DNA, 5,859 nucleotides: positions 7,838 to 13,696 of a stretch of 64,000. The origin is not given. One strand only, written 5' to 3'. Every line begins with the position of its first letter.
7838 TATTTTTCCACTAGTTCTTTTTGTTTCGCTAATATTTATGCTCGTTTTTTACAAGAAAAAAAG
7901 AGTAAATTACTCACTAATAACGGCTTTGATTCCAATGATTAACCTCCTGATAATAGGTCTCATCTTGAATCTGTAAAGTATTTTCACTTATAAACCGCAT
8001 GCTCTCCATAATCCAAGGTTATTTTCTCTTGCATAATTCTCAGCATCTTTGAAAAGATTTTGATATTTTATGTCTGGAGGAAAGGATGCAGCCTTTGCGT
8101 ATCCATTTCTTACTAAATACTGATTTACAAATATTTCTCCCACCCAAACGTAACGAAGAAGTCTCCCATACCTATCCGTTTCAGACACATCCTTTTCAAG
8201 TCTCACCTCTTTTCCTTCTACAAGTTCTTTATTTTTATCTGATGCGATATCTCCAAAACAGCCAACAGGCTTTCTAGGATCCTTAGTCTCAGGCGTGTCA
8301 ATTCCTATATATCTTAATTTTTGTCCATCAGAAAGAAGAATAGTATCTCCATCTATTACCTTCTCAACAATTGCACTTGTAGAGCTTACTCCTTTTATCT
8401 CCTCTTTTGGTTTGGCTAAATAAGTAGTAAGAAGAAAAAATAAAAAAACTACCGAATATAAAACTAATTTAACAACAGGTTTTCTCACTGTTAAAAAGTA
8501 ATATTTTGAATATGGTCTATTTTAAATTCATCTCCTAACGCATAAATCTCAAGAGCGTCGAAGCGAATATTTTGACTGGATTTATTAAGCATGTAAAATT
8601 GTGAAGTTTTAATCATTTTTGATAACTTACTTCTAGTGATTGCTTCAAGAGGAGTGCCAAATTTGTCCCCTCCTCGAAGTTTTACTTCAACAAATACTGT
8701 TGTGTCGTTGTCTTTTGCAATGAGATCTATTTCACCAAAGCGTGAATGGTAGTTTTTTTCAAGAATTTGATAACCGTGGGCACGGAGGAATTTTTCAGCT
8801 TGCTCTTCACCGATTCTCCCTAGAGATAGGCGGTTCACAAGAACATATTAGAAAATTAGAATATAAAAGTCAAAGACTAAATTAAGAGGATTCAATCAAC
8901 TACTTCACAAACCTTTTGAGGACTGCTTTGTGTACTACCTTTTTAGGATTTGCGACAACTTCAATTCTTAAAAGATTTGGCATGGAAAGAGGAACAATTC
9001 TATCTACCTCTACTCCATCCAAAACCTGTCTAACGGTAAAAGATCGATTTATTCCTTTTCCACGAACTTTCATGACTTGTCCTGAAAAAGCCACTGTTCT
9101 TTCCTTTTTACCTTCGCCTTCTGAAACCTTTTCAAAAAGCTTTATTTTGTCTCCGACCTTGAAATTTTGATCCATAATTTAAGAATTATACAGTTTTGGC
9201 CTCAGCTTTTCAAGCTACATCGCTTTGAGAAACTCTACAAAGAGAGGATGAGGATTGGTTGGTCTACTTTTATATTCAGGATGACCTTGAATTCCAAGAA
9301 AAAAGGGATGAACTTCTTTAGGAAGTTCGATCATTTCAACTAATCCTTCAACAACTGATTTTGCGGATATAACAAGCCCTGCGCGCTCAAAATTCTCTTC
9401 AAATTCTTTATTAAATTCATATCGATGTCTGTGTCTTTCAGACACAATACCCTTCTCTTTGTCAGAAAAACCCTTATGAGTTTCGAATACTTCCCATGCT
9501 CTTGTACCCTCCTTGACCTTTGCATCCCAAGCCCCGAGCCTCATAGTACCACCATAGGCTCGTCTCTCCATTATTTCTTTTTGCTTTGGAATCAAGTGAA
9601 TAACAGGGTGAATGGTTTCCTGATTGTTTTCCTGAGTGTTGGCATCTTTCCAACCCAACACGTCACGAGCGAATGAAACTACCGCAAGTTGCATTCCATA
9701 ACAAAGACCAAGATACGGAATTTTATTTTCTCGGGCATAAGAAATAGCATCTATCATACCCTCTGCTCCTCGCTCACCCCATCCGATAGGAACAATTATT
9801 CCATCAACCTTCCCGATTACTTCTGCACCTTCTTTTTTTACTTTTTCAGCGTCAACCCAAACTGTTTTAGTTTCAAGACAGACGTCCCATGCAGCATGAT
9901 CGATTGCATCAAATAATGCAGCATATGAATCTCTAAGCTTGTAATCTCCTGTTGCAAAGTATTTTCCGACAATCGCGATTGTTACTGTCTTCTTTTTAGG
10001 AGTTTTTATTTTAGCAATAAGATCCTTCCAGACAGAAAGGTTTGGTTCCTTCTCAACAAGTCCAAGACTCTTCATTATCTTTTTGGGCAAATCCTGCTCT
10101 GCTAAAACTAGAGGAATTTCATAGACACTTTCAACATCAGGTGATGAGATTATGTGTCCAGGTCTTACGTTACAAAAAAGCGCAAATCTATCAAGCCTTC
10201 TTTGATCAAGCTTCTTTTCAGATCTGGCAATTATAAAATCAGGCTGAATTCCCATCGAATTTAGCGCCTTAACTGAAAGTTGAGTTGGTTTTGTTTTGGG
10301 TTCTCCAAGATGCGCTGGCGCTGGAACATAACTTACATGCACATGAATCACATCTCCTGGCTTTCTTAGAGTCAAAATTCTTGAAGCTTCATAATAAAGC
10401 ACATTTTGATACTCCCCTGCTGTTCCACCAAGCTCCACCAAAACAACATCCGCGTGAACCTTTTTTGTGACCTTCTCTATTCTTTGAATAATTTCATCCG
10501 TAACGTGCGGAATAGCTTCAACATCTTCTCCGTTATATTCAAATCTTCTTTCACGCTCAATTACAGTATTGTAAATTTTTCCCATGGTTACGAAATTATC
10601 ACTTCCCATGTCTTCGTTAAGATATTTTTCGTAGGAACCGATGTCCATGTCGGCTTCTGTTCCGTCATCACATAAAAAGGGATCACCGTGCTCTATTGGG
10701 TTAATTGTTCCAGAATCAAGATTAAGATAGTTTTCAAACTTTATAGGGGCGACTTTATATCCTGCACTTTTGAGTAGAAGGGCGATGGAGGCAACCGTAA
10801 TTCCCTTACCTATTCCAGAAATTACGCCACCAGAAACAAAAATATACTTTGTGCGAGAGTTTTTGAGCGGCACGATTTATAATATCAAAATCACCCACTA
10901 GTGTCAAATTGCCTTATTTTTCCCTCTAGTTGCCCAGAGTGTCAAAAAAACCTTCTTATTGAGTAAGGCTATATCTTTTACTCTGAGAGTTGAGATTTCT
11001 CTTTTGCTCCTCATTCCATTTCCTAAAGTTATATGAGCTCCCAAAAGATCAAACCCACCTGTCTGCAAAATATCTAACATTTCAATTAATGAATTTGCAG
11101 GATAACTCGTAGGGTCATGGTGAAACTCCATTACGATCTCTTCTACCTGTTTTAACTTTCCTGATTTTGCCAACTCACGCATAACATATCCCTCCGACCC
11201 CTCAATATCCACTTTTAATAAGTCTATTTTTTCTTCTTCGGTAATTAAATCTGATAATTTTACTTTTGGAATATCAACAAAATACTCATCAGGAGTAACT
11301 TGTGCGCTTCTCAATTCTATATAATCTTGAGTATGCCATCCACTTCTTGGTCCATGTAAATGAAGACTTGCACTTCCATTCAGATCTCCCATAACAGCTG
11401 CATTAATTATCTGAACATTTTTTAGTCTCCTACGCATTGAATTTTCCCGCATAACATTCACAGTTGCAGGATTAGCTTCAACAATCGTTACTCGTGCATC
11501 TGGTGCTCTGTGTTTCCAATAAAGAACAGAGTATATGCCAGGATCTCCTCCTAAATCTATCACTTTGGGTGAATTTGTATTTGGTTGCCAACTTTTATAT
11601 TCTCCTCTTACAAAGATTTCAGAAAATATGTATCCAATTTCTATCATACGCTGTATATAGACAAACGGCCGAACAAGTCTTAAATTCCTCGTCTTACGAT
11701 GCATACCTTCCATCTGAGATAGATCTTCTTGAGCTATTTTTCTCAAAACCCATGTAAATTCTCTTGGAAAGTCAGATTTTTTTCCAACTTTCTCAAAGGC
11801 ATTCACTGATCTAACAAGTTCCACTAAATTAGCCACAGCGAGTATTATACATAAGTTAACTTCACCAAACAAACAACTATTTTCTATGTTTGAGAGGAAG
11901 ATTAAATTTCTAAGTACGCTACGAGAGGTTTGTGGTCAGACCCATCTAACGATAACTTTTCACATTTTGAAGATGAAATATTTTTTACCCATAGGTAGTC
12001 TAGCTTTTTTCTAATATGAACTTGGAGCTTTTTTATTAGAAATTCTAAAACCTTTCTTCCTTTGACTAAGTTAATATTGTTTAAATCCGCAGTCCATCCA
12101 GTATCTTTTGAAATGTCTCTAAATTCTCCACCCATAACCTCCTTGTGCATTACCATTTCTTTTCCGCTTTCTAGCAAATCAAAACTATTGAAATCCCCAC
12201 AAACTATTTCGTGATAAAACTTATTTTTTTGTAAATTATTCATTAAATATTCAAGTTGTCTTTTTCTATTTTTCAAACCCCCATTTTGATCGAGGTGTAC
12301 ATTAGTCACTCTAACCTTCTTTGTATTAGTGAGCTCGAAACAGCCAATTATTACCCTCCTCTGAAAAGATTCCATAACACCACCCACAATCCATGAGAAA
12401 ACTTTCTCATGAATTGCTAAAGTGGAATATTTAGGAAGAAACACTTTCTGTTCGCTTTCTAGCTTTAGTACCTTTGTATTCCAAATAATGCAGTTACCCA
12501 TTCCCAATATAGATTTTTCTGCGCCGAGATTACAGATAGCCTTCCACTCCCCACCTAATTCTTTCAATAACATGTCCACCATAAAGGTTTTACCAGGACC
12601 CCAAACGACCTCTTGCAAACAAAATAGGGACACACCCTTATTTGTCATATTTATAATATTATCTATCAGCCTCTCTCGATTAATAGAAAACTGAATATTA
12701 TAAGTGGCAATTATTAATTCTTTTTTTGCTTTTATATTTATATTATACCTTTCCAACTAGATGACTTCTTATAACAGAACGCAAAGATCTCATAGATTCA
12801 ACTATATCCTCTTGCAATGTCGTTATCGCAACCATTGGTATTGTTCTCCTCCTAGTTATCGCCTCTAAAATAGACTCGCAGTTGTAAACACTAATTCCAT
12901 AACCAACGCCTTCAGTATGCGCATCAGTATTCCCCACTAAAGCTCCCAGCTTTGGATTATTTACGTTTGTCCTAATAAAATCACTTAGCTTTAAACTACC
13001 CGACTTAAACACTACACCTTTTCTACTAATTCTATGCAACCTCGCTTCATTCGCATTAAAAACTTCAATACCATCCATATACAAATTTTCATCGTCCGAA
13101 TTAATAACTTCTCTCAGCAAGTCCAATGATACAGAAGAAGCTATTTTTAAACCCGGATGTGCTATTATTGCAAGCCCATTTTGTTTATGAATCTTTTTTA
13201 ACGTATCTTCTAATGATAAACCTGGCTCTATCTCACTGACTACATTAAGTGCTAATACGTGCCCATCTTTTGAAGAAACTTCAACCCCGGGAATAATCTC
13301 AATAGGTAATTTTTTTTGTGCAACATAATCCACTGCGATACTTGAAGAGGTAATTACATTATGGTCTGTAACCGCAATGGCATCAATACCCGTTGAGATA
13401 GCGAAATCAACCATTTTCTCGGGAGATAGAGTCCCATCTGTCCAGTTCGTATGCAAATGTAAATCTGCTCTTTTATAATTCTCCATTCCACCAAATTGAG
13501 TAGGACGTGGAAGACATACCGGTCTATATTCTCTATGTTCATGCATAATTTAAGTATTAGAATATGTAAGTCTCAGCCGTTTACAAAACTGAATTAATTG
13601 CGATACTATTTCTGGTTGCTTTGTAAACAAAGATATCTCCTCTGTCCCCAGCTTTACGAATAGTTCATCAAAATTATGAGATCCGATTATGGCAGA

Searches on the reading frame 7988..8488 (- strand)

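Call 58: search_protein_families(library=pfam, proteins=[window:7988-8488:-], max_evalue=0.0001)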
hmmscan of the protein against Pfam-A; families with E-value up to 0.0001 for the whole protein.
window:7988-8488:- (166 aa): 1 family
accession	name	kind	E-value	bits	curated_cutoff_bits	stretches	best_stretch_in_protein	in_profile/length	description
PF00565.23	SNase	-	1.1e-23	84.1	21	1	57-162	1-106/107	Staphylococcal nuclease homologue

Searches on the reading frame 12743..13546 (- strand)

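Call 58: search_protein_families(library=pfam, proteins=[window:12743-13546:-], max_evalue=0.0001)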
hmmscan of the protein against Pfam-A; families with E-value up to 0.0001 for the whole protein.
window:12743-13546:- (267 aa): 1 family
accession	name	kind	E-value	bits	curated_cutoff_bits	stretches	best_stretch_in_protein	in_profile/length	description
PF02811.25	PHP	-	5.1e-11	43.6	26.4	1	28-93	1-66/164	PHP domain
